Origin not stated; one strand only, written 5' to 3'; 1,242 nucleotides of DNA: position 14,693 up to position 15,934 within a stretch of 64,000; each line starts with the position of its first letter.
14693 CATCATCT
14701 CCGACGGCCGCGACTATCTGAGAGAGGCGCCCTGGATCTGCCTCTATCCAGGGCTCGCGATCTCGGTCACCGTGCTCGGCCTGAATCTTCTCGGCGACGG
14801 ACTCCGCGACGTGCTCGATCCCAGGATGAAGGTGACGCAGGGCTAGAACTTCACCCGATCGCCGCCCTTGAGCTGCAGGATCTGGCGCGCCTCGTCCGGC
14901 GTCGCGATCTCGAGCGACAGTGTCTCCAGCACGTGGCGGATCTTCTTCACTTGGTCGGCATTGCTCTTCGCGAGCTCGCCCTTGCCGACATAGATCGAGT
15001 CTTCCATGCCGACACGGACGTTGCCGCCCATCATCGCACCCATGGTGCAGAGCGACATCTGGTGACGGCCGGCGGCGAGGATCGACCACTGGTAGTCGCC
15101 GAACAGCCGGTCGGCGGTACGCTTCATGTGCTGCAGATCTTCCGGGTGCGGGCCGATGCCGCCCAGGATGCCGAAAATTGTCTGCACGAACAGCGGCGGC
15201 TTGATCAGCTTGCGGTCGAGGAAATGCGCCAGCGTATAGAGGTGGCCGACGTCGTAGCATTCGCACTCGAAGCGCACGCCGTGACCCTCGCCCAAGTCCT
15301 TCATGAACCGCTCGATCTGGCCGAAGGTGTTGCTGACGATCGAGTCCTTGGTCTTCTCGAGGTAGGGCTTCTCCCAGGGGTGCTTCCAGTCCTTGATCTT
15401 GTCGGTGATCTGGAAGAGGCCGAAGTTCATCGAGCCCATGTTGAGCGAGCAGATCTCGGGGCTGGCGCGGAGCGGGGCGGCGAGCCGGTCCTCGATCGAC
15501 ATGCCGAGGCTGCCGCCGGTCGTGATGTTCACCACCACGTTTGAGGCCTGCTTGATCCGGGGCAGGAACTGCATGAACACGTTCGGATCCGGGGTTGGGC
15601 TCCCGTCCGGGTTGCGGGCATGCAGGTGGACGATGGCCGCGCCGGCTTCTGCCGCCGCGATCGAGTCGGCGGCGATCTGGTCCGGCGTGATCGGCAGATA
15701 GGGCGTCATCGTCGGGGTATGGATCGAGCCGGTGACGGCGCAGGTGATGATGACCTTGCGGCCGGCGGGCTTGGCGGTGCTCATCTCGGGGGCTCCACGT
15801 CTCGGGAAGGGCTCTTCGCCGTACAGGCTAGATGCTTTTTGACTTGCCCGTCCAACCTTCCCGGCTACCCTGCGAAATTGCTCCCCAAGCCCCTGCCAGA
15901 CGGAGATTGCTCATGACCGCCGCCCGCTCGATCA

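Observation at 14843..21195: Non-pyrrolysine MttB-family methyltransferase with no corrinoid partner, embedded between BKACE/aminotransferase and a dimethylglycine-dehydrogenase-like flavoprotein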

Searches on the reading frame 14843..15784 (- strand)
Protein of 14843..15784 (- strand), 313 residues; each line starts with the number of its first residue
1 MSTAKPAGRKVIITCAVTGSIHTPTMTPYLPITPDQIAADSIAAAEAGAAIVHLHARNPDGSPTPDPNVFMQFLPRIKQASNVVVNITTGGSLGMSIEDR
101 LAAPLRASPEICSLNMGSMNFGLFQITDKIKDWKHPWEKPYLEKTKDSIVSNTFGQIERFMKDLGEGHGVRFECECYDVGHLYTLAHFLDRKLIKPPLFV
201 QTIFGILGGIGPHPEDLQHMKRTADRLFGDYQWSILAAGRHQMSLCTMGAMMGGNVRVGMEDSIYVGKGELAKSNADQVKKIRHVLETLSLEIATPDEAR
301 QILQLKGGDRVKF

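Call 3: search_protein_families(library=pfam, proteins=[window:14843-15784:-])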
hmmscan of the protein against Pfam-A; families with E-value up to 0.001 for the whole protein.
window:14843-15784:- (313 aa): 1 family
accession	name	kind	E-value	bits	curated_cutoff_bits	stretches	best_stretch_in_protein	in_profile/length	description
PF05853.18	BKACE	-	1.9e-104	349.3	24.8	1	10-305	1-274/274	beta-keto acid cleavage enzyme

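Call 10: search_protein_families(library=ncbifam, proteins=[window:14843-15784:-])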
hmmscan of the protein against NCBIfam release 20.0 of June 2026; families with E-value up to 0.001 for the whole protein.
window:14843-15784:- (313 aa): 4 families
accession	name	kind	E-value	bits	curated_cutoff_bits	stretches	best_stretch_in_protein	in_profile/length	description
NF053538.1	DixhxACActTsKce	equivalog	4.4e-156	518.6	430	1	9-313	5-310/310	3,5-dioxohexanoate:acetyl-CoA acetone transferase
NF052387.1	Lys_ferment_KCE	equivalog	4.9e-74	249.1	382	2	147-305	113-267/267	3-keto-5-aminohexanoate cleavage enzyme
NF052389.1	Lys_KAL_CLE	exception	5.4e-56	190.2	725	2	6-122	166-281/440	bifunctional 3-aminobutyryl-CoA ammonia lyase/3-keto-5-aminohexanoate cleavage enzyme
NF053568.1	3OXCoAcCUPNH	equivalog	2.5e-50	171.3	350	2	157-306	125-273/274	3-oxoadipate:acetyl-CoA acetyltransferase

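Call 19: search_solved_structures(query=window:14843-15784:-)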
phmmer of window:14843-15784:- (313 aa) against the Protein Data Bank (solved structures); distinct sequences matched with E-value up to 0.001: 14.
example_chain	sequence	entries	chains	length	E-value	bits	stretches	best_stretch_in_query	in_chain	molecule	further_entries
3e02_A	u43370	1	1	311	4.9e-130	436.7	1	8-313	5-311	uncharacterized protein DUF849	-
3e49_A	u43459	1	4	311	8.7e-129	432.6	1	7-313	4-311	uncharacterized protein DUF849 with a TIM barrel fold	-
8rio_A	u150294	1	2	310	5.2e-114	384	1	9-313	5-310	3-keto-5-aminohexanoate cleavage protein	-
8rip_A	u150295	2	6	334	5.6e-114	383.9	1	9-313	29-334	3-keto-5-aminohexanoate cleavage protein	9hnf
3lot_A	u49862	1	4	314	6.2e-97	327.9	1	11-313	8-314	uncharacterized protein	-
2y7d_A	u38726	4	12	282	3.3e-42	148.2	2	11-122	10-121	3-KETO-5-AMINOHEXANOATE CLEAVAGE ENZYME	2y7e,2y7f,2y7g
9zsc_A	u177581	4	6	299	4.6e-39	137.8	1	7-305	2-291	3-keto-5-aminohexanoate cleavage protein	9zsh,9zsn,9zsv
3c6c_A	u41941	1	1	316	4.6e-37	131.3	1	8-305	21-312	3-keto-5-aminohexanoate cleavage enzyme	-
3no5_A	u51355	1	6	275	1.2e-35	126.6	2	10-133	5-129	Uncharacterized protein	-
3fa5_A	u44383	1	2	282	3.6e-29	105.3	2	4-133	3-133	protein of unknown function (DUF849)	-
3chv_A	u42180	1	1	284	3.3e-28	102.2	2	6-133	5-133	Prokaryotic domain of unknown function (DUF849) with a TIM barrel fold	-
5zmu_A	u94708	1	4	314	8.3e-22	81.2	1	26-305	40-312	Cis-epoxysuccinate hydrolase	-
5zmy_A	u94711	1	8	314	1.8e-21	80.1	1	26-305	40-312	Cis-epoxysuccinate hydrolase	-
4nna_A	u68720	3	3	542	9e-06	28.5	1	24-58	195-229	OBCA, Oxalate Biosynthetic Component A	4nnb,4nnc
